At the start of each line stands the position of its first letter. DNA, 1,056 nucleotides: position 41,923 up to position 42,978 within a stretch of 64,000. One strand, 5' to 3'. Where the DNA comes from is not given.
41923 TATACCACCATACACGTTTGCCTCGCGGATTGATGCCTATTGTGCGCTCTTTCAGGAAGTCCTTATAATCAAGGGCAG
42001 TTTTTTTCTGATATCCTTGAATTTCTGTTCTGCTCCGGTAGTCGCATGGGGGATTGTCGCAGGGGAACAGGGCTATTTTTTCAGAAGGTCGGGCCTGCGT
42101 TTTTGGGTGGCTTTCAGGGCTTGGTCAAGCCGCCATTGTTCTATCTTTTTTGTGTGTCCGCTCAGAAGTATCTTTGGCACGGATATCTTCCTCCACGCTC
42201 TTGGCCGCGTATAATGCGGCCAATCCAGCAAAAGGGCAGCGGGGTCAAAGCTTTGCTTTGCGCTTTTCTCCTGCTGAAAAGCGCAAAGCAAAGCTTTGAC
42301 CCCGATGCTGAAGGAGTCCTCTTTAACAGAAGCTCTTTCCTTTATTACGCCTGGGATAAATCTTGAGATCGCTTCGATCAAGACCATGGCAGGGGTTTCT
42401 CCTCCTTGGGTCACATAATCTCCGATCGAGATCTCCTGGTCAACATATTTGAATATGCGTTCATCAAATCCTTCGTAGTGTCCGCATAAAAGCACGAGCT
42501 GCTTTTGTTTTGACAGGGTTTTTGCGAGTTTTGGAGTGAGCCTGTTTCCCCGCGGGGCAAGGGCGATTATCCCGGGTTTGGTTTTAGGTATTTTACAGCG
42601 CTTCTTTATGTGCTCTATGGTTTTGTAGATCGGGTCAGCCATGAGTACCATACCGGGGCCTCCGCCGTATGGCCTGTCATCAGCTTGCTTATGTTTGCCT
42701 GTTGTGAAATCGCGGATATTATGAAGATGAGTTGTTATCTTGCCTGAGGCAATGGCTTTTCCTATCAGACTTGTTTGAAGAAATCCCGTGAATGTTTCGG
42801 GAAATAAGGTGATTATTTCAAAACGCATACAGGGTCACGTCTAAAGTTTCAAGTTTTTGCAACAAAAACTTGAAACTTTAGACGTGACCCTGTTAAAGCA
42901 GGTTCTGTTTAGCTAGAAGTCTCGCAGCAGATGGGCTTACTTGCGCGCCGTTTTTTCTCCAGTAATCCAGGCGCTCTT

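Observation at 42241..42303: Perfect 63-bp palindrome inserted in frame in the interdomain linker of essential trmD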

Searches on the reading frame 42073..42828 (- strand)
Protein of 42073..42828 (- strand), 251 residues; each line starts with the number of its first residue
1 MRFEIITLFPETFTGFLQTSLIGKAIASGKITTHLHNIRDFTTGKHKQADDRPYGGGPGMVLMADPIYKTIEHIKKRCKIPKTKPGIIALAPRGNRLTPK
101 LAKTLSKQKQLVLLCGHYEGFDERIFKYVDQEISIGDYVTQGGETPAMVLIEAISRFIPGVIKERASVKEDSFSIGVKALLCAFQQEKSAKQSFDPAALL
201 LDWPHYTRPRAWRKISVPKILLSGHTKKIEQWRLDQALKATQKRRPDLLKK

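Call 9: search_solved_structures(query=window:42073-42828:-, show_alignments=3)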
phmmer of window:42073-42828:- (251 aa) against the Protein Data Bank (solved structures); distinct sequences matched with E-value up to 0.001: 27.
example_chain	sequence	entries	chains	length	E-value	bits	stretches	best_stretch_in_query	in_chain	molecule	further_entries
4mcb_A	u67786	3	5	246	8.4e-58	198.8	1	4-250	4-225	tRNA (guanine-N(1)-)-methyltransferase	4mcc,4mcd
4ypw_A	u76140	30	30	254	9.6e-58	198.6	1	4-250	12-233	tRNA (guanine-N(1)-)-methyltransferase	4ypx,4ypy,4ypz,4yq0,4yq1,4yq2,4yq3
3axz_A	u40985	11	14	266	1.2e-57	198.3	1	4-250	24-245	tRNA (guanine-N(1)-)-methyltransferase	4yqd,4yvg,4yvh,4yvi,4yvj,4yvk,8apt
1uaj_A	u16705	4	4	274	1.3e-57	198.1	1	4-250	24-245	tRNA (Guanine-N(1)-)-methyltransferase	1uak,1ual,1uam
1p9p_A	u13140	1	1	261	2.3e-55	190.8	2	4-176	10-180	tRNA (Guanine-N(1)-)-methyltransferase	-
3ky7_A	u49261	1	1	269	4e-53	183.5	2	1-177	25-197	tRNA (guanine-N(1)-)-methyltransferase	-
9sdv_A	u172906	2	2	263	5.6e-53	183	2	3-177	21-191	tRNA (guanine-N(1)-)-methyltransferase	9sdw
1oy5_A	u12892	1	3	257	1.4e-51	178.4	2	1-174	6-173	tRNA (Guanine-N(1)-)-methyltransferase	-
5wyq_A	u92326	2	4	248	3.7e-51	177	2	5-177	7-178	tRNA (guanine-N(1)-)-methyltransferase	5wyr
6jki_A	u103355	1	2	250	3.9e-51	177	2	5-177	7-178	tRNA (guanine-N(1)-)-methyltransferase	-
5zhm_A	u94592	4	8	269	5.4e-51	176.5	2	5-177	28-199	tRNA (guanine-N(1)-)-methyltransferase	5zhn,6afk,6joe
7myq_A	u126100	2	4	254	7.4e-51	176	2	3-176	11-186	tRNA (guanine-N(1)-)-methyltransferase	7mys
3knu_A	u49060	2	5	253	1.3e-50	175.3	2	1-173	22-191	tRNA (guanine-N(1)-)-methyltransferase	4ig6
4h3y_A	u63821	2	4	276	1.4e-50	175.2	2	1-176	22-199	tRNA (guanine-N(1)-)-methyltransferase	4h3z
8byh_A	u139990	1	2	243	1.3e-48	168.7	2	2-177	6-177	tRNA (guanine-N(1)-)-methyltransferase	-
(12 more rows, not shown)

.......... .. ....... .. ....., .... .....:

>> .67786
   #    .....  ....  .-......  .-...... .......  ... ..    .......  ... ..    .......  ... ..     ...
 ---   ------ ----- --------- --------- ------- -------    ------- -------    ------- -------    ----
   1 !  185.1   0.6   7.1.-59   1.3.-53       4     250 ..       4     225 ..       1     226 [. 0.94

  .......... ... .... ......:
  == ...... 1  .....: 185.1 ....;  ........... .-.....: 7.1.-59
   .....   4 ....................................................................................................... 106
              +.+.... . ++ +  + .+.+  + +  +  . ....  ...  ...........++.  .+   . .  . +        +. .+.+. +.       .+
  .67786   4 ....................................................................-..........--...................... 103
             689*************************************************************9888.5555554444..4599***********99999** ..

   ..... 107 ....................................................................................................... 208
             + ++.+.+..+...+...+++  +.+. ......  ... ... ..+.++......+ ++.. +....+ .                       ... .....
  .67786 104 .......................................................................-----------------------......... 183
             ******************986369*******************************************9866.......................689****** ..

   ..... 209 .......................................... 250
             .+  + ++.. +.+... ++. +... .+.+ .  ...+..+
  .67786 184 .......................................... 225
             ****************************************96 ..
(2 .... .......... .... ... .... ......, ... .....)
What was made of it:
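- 42310..42318 (-): Codons for D171-S172-F173, equivalent to H. influenzae Asp169-Ser170-Phe171, the catalytic and AdoMet-sensing motif. The insert starts 3 residues downstream. Alignment in call 9.
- Checked: In the alignment to H. influenzae TrmD it is a 23-column gap directly after DSF-xx-G (call 9).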

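Call 10: search_protein_families(library=pfam, proteins=[window:42073-42828:-], max_evalue=0.01)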
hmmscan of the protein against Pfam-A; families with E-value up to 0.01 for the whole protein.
window:42073-42828:- (251 aa): 2 families
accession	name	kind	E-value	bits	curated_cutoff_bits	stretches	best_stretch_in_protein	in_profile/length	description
PF01746.26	tRNA_m1G_MT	-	2.3e-55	187.8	27.3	1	23-246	2-195/195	tRNA (Guanine-1)-methyltransferase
PF14419.11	SPOUT_MTase_2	-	0.00087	19.2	28.4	1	83-155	93-168/173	AF2226-like SPOUT RNA Methylase fused to THUMP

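Call 11: find_homologous_proteins(query=window:42073-42828:-, max_evalue=1e-20)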
Query window:42073-42828:- (251 aa): 8000 proteins with E <= 1e-20 among 8000 candidates; the best 120 are listed.
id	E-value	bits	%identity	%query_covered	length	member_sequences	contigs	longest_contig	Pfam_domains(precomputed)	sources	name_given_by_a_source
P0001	2.2e-165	566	100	100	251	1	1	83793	PF01746.27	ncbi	ncbi:tRNA (guanosine(37)-N1)-methyltransferase TrmD [Elusimicrobiota bacterium]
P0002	9.0e-82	292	56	98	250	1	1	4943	PF01746.27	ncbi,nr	ncbi:MAG: tRNA (guanosine(37)-N1)-methyltransferase TrmD [Elusimicrobia bacterium]|nr:tRNA (guanosin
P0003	1.3e-79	285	55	100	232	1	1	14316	PF01746.27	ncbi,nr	ncbi:MAG: tRNA (guanosine(37)-N1)-methyltransferase TrmD [Elusimicrobia bacterium]|nr:tRNA (guanosin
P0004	3.6e-79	284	56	98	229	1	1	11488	PF01746.27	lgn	-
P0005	5.3e-79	283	57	100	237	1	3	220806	PF01746.27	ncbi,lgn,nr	ncbi:MAG: tRNA (guanosine(37)-N1)-methyltransferase TrmD [Elusimicrobia bacterium]|nr:tRNA (guanosin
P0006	2.2e-78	281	55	99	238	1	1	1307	PF01746.27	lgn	-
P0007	4.8e-74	267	53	100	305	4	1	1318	PF01746.27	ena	-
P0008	1.7e-73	265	55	100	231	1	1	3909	PF01746.27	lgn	-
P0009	7.1e-71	256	51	99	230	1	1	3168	PF01746.27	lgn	-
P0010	7.8e-71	256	51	100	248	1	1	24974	PF01746.27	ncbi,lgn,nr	ncbi:MAG: tRNA (guanosine(37)-N1)-methyltransferase TrmD [Endomicrobiales bacterium]|nr:tRNA (guanos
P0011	1.0e-70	256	49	100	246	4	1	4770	PF01746.27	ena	-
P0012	2.7e-70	255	49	100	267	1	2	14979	PF01746.27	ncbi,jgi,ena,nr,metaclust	ncbi:MAG: tRNA (guanosine(37)-N1)-methyltransferase TrmD [Elusimicrobia bacterium RIFOXYA2_FULL_40_6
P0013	2.0e-69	252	51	99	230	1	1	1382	PF01746.27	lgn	-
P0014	3.5e-68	248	47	100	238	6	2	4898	PF01746.27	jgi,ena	-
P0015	5.8e-68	247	51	100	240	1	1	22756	PF01746.27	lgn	-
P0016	9.4e-68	246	47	100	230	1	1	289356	PF01746.27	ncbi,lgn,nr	ncbi:MAG: tRNA (guanosine(37)-N1)-methyltransferase TrmD [Candidatus Omnitrophota bacterium]|nr:tRNA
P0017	2.1e-67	245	49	100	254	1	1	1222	PF01746.27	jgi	jgi:tRNA (guanine37-N1)-methyltransferase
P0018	3.1e-67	245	48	100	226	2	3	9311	PF01746.27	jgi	-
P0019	1.2e-66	243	48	100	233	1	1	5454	PF01746.27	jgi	jgi:tRNA (guanine37-N1)-methyltransferase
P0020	1.3e-66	243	51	95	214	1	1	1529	PF01746.27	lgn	-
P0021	1.5e-66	242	46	98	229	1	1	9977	PF01746.27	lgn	-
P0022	1.8e-66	242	46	100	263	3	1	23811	PF01746.27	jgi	-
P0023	2.4e-66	242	48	100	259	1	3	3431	PF01746.27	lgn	-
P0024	2.4e-66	242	48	99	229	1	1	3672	PF01746.27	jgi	jgi:tRNA (guanine37-N1)-methyltransferase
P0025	2.6e-66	241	49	100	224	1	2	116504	PF01746.27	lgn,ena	-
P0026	2.7e-66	241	47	100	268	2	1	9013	PF01746.27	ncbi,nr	ncbi:MAG TPA: tRNA (guanosine(37)-N1)-methyltransferase TrmD [Elusimicrobia bacterium]|nr:tRNA (guan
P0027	2.8e-66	241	48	100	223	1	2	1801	PF01746.27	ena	-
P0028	2.9e-66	241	48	100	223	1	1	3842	PF01746.27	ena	-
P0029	3.1e-66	241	50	100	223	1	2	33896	PF01746.27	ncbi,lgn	-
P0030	3.1e-66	241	48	100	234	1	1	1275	PF01746.27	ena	-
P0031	3.9e-66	241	48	100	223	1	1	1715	PF01746.27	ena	-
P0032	5.3e-66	240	48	100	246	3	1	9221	PF01746.27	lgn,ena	-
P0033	6.4e-66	240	49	100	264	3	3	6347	PF01746.27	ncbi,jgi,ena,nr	ncbi:MAG: tRNA (guanosine(37)-N1)-methyltransferase TrmD [Elusimicrobia bacterium RIFOXYB2_FULL_48_7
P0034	6.9e-66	240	46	99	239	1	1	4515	PF01746.27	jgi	jgi:tRNA (guanine37-N1)-methyltransferase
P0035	7.1e-66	240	47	100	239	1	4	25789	PF01746.27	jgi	jgi:tRNA (guanine37-N1)-methyltransferase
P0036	7.6e-66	240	48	100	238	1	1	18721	PF01746.27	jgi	jgi:tRNA (guanine37-N1)-methyltransferase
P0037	9.7e-66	240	48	100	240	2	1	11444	PF01746.27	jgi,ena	-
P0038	1.3e-65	239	48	100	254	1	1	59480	PF01746.27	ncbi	ncbi:MAG: tRNA (guanosine(37)-N1)-methyltransferase TrmD [Elusimicrobiota bacterium]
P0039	1.7e-65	239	47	100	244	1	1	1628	PF01746.27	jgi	jgi:tRNA (guanine37-N1)-methyltransferase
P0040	1.8e-65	239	46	100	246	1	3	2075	PF01746.27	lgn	-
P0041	1.8e-65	239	48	100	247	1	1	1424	PF01746.27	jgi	jgi:tRNA (guanine37-N1)-methyltransferase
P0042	1.9e-65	239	42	100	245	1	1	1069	PF01746.27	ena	-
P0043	1.9e-65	239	49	100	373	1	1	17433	PF01746.27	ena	-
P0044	2.9e-65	238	48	100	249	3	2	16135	PF01746.27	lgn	-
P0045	3.0e-65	238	47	100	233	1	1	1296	PF01746.27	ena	-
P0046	3.3e-65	238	46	100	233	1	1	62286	PF01746.27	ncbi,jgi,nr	ncbi:MAG: tRNA (guanosine(37)-N1)-methyltransferase TrmD [Endomicrobium sp.]|jgi:tRNA (guanine37-N1)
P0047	3.4e-65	238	47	100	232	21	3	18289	PF01746.27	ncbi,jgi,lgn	jgi:tRNA (guanine37-N1)-methyltransferase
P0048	3.5e-65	238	47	100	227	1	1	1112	PF01746.27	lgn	-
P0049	3.5e-65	238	47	100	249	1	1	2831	PF01746.27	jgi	jgi:tRNA (guanine37-N1)-methyltransferase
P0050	3.9e-65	238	47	100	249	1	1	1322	PF01746.27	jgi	jgi:tRNA (guanine37-N1)-methyltransferase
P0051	4.0e-65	238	46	100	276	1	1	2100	PF01746.27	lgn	-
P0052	4.5e-65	237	48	100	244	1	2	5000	PF01746.27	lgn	-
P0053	4.7e-65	237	47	100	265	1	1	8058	PF01746.27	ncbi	ncbi:MAG: tRNA (guanosine(37)-N1)-methyltransferase TrmD [Endomicrobiales bacterium]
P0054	4.8e-65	237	47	100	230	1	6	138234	PF01746.27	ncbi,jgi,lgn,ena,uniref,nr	ncbi:MAG: tRNA (guanosine(37)-N1)-methyltransferase TrmD [Candidatus Omnitrophica bacterium CG11_big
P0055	4.9e-65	237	46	100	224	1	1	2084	PF01746.27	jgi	jgi:tRNA (guanine37-N1)-methyltransferase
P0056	5.1e-65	237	46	100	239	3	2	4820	PF01746.27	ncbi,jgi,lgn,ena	ncbi:MAG: tRNA (guanosine(37)-N1)-methyltransferase TrmD [Elusimicrobiota bacterium]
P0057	5.3e-65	237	46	100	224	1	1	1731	PF01746.27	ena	-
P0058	5.4e-65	237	48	100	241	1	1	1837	PF01746.27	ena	-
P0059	5.8e-65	237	47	100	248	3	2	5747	PF01746.27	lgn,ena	-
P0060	5.9e-65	237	48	100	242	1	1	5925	PF01746.27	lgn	-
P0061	5.9e-65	237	47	100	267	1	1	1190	PF01746.27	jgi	jgi:tRNA (guanine37-N1)-methyltransferase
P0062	6.1e-65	237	45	100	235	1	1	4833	PF01746.27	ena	-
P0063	6.6e-65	237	48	100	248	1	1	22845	PF01746.27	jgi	jgi:tRNA (guanine37-N1)-methyltransferase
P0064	6.8e-65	237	45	100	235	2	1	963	PF01746.27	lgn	-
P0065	6.9e-65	237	47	99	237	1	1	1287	PF01746.27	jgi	jgi:tRNA (guanine37-N1)-methyltransferase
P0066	7.3e-65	237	48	99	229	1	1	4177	PF01746.27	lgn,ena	-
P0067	7.6e-65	237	48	100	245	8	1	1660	PF01746.27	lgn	-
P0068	8.0e-65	237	46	100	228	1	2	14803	PF01746.27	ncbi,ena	-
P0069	8.2e-65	237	47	100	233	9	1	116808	PF01746.27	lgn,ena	-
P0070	8.3e-65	237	46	100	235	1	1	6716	PF01746.27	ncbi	-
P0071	8.6e-65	237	47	100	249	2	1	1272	PF01746.27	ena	-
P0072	8.9e-65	236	48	100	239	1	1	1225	PF01746.27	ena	-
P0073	9.1e-65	236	46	100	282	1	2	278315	PF01746.27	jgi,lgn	-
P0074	9.4e-65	236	45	100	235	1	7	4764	PF01746.27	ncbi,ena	-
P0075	1.0e-64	236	45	100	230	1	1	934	PF01746.27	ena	-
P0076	1.1e-64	236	46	100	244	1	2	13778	PF01746.27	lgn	-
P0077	1.2e-64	236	47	99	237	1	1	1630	PF01746.27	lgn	-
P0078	1.3e-64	236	47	100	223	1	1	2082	PF01746.27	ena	-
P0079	1.3e-64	236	45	100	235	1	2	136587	PF01746.27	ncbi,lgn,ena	-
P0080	1.3e-64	236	48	99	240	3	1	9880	PF01746.27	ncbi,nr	ncbi:tRNA (guanosine(37)-N1)-methyltransferase TrmD [Candidatus Berkelbacteria bacterium]|nr:tRNA (g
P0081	1.4e-64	236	46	100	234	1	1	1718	PF01746.27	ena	-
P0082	1.5e-64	236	47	99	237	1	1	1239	PF01746.27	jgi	jgi:tRNA (guanine37-N1)-methyltransferase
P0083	1.5e-64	236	47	100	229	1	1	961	PF01746.27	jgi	-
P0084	1.5e-64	236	48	100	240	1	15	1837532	PF01746.27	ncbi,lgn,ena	-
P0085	1.6e-64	236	47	100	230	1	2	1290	PF01746.27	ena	-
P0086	1.7e-64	236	48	100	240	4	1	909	PF01746.27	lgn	-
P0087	1.8e-64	235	49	100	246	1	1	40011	PF01746.27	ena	-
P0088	1.8e-64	235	45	100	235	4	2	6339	PF01746.27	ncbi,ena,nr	ncbi:MAG: tRNA (guanosine(37)-N1)-methyltransferase TrmD [Elusimicrobia bacterium]|nr:tRNA (guanosin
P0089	2.0e-64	235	46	100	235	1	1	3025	PF01746.27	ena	-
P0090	2.0e-64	235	47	100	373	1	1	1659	PF01746.27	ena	-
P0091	2.0e-64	235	49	100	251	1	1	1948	PF01746.27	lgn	-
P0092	2.2e-64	235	46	100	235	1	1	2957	PF01746.27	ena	-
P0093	2.3e-64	235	47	100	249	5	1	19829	PF01746.27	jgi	-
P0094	2.3e-64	235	45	100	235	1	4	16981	PF01746.27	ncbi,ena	-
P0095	2.3e-64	235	45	100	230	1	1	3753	PF01746.27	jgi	jgi:tRNA (guanine37-N1)-methyltransferase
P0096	2.3e-64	235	46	100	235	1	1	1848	PF01746.27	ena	-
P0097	2.4e-64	235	45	100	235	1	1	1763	PF01746.27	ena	-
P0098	2.5e-64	235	49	100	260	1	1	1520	PF01746.27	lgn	-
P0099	2.7e-64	235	46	100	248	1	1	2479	PF01746.27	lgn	-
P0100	2.8e-64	235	45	100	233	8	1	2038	PF01746.27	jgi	-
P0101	3.2e-64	235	49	100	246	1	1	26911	PF01746.27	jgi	-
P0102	3.3e-64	235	48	100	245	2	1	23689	PF01746.27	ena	-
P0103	3.4e-64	235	45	100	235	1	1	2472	PF01746.27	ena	-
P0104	3.5e-64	235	47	100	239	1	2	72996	PF01746.27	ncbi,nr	ncbi:MAG: tRNA (guanosine(37)-N1)-methyltransferase TrmD [Eubacteriales bacterium]|nr:tRNA (guanosin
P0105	3.5e-64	235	50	100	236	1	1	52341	PF01746.27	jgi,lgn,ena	-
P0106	3.7e-64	234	47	100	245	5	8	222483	PF01746.27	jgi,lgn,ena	-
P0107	3.8e-64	234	46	100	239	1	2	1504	PF01746.27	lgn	-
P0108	3.8e-64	234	47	100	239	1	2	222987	PF01746.27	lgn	-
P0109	3.9e-64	234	46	100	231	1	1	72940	PF01746.27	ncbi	ncbi:MAG: tRNA (guanosine(37)-N1)-methyltransferase TrmD [Candidatus Omnitrophota bacterium]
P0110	3.9e-64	234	47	100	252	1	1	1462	PF01746.27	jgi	-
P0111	4.1e-64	234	47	100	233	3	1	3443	PF01746.27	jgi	jgi:tRNA (guanine37-N1)-methyltransferase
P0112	4.1e-64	234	47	100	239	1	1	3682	PF01746.27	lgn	-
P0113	4.9e-64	234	46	100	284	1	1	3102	PF01746.27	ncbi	-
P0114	5.0e-64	234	46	100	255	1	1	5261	PF01746.27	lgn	-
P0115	5.0e-64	234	48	100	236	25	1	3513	PF01746.27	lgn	-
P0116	5.2e-64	234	49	100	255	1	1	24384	PF01746.27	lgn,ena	-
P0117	6.1e-64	234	46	100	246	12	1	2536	PF01746.27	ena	-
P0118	6.9e-64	234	47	100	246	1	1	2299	PF01746.27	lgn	-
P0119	6.9e-64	234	47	100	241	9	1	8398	PF01746.27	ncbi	-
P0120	7.0e-64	234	44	100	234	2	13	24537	PF01746.27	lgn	-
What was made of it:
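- The closest TrmD is only about 56% identical by BLASTP (call 11).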

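Call 15: find_encoding_contigs(protein=P0001, flank=10000, max_places=6)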
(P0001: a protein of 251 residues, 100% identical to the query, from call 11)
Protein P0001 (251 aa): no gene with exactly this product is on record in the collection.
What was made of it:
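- Tried and rejected: The exact TrmD protein is not on record in the contig index (call 15).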

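Call 30: search_protein_families(library=ncbifam, proteins=[window:42073-42828:-], max_evalue=0.01)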
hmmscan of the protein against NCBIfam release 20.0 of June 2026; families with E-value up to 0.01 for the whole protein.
window:42073-42828:- (251 aa): 2 families
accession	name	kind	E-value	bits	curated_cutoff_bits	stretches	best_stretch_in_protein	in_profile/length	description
NF000648.1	PRK00026.1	equivalog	5e-86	287.4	220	2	1-175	1-170/221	tRNA (guanosine(37)-N1)-methyltransferase TrmD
TIGR00088.1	trmD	equivalog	1.5e-80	269.8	195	2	1-175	1-170/233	tRNA (guanosine(37)-N1)-methyltransferase TrmD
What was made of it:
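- Checked: PDB 4mcb, E = 8e-58 (calls 9, 10, 30).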

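Call 34: find_encoding_contigs(protein=P0110, flank=2000, max_places=2)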
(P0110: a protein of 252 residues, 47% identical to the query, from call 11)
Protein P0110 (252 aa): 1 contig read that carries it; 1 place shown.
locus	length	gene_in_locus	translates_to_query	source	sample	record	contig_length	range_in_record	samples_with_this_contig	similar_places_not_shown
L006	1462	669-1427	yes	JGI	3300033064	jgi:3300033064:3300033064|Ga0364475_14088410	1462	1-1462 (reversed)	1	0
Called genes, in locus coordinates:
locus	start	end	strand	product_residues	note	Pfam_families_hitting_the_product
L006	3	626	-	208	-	?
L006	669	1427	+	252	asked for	PF01746:tRNA_m1G_MT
